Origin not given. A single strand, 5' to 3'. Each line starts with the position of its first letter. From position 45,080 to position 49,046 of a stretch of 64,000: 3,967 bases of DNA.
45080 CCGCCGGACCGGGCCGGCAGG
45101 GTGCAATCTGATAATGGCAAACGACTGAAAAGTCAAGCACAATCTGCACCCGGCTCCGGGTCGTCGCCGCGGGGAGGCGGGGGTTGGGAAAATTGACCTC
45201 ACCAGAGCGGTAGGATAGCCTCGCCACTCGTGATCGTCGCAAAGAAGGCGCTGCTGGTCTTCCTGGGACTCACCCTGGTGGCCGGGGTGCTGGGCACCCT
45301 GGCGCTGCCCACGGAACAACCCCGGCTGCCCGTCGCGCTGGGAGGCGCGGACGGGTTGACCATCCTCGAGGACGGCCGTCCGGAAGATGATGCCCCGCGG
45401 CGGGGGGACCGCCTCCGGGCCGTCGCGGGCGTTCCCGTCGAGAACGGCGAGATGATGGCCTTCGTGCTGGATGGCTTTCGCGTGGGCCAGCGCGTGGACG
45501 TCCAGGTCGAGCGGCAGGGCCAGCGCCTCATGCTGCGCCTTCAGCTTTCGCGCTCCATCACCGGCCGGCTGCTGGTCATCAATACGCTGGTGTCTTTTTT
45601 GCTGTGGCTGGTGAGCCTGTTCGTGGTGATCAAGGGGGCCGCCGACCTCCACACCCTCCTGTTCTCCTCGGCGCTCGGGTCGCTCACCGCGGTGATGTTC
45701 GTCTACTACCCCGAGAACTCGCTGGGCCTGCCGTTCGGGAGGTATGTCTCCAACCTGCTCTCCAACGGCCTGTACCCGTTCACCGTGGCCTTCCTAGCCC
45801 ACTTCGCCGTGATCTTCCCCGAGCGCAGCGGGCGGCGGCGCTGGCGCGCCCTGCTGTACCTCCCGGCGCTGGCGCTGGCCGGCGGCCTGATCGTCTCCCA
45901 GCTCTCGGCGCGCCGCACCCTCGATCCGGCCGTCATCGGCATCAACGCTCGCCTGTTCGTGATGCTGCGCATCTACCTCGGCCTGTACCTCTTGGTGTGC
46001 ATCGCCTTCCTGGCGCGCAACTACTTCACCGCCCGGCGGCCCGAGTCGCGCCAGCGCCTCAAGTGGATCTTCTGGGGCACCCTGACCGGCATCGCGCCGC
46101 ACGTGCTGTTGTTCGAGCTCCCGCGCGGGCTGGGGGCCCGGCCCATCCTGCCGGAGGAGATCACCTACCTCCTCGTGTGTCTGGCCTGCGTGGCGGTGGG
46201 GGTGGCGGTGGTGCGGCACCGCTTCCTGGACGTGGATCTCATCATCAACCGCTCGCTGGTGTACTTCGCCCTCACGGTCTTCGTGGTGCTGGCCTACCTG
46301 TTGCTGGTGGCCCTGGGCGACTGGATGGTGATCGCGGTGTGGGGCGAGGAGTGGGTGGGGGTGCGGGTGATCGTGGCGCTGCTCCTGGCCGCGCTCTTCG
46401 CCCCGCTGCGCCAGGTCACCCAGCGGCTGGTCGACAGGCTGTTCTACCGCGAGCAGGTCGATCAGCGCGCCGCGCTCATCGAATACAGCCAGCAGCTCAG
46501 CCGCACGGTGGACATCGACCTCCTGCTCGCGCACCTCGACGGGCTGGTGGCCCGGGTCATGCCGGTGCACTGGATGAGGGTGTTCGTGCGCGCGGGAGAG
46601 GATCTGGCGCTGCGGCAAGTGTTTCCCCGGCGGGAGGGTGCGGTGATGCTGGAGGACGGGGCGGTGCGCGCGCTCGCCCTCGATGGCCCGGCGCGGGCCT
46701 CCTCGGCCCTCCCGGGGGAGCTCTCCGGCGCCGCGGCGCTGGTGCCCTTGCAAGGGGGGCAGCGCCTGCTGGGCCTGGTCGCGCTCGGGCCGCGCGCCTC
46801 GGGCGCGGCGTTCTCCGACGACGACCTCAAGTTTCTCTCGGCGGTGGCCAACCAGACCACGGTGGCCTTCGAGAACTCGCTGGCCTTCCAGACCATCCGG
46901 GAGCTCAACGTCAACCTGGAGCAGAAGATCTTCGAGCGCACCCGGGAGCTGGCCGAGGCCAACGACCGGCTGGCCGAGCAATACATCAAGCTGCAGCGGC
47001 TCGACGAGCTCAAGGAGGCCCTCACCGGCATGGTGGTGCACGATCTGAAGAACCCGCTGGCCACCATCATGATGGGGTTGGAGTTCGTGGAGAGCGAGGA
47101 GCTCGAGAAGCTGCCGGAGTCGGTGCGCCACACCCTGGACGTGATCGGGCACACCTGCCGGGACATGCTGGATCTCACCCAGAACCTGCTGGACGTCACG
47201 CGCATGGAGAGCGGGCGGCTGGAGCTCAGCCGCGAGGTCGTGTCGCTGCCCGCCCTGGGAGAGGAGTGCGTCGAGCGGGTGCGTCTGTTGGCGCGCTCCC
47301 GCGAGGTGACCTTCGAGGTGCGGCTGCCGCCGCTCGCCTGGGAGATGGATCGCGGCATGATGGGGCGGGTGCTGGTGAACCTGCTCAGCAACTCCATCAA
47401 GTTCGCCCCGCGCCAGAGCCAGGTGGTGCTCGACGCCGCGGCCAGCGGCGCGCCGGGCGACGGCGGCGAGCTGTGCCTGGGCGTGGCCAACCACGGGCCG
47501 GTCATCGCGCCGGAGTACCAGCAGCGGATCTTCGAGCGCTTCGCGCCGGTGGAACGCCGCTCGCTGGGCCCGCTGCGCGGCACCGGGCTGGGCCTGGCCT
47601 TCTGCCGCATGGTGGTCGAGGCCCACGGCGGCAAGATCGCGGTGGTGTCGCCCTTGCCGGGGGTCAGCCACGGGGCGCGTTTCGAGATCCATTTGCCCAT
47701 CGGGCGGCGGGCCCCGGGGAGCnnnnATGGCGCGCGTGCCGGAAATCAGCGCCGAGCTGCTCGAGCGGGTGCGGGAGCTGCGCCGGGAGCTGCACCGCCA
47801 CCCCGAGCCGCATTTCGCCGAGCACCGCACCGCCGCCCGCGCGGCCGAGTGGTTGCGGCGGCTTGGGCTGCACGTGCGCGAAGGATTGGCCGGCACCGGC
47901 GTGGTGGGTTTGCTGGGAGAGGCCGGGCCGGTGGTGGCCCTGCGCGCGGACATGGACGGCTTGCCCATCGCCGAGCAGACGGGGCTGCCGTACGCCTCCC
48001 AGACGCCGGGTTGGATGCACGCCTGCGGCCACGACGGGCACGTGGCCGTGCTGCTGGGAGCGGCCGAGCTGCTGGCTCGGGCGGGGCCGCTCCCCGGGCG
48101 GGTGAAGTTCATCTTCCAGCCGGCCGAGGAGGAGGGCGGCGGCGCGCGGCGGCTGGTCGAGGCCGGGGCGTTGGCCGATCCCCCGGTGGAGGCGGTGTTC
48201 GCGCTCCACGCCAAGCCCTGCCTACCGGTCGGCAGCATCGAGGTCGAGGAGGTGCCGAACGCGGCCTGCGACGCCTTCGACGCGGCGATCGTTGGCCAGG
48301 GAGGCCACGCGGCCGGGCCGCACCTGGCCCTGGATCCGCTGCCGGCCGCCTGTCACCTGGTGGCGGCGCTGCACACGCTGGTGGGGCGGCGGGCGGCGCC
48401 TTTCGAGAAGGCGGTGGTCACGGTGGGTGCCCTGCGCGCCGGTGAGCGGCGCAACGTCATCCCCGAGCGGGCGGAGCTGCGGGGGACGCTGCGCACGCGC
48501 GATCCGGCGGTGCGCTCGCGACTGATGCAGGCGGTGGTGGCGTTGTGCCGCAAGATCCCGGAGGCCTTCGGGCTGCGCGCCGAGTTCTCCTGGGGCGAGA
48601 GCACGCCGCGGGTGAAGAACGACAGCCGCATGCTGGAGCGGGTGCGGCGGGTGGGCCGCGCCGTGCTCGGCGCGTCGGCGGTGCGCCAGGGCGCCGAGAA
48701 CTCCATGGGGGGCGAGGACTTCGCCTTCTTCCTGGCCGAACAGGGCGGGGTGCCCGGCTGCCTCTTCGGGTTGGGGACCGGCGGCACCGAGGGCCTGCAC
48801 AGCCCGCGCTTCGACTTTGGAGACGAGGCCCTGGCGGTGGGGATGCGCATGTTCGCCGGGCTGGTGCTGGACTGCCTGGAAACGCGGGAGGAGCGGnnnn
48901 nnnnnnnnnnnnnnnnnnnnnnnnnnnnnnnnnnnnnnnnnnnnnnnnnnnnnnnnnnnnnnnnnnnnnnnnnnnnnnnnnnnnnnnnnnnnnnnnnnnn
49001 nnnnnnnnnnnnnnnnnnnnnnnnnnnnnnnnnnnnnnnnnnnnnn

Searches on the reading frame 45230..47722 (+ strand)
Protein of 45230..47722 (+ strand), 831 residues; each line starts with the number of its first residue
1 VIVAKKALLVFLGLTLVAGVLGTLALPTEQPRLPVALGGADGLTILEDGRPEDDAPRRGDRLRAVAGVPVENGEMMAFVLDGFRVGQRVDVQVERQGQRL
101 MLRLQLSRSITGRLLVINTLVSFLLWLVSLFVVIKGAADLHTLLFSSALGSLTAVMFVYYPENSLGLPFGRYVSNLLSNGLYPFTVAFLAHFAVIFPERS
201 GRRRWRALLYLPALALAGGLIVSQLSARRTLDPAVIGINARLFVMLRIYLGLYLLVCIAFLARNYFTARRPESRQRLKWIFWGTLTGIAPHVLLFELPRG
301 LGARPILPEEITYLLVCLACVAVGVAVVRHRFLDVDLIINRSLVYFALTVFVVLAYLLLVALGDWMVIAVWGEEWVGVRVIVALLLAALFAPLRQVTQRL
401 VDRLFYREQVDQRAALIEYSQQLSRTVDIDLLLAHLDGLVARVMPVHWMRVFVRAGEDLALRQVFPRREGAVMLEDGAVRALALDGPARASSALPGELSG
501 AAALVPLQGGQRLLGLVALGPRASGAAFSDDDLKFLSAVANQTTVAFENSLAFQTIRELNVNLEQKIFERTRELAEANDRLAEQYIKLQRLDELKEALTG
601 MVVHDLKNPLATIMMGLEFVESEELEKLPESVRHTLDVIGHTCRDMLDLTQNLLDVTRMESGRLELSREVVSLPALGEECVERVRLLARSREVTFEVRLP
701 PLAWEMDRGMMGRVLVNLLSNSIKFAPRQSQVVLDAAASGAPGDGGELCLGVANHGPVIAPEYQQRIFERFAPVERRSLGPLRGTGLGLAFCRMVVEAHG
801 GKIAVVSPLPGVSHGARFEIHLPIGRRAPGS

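Call 41: search_protein_families(library=pfam, proteins=[window:45230-47722:+], max_evalue=0.0001)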
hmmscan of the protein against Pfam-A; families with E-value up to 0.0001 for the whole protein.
window:45230-47722:+ (831 aa): 4 families
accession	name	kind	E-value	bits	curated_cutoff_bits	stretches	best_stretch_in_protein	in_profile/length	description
PF02518.31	HATPase_c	-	2.4e-18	67.1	26.4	1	710-824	5-109/111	Histidine kinase-, DNA gyrase B-, and HSP90-like ATPase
PF00512.31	HisKA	-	9.3e-12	45.3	26.9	1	595-662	2-66/66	His Kinase A (phospho-acceptor) domain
PF13492.12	GAF_3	-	4e-07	30.9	27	1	428-549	1-129/129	GAF domain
PF13185.12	GAF_2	-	8.5e-05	23.2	28.6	0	497-548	86-136/136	GAF domain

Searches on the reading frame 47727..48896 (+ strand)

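Call 41: search_protein_families(library=pfam, proteins=[window:47727-48896:+], max_evalue=0.0001)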
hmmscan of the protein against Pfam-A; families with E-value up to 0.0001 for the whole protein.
window:47727-48896:+ (390 aa): 2 families
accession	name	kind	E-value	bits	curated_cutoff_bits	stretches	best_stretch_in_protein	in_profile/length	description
PF01546.33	Peptidase_M20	-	1.4e-41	143.1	24.6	1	71-381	1-205/206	Peptidase family M20/M25/M40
PF07687.19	M20_dimer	-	7.1e-11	42.5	21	1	188-277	13-102/107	Peptidase dimerisation domain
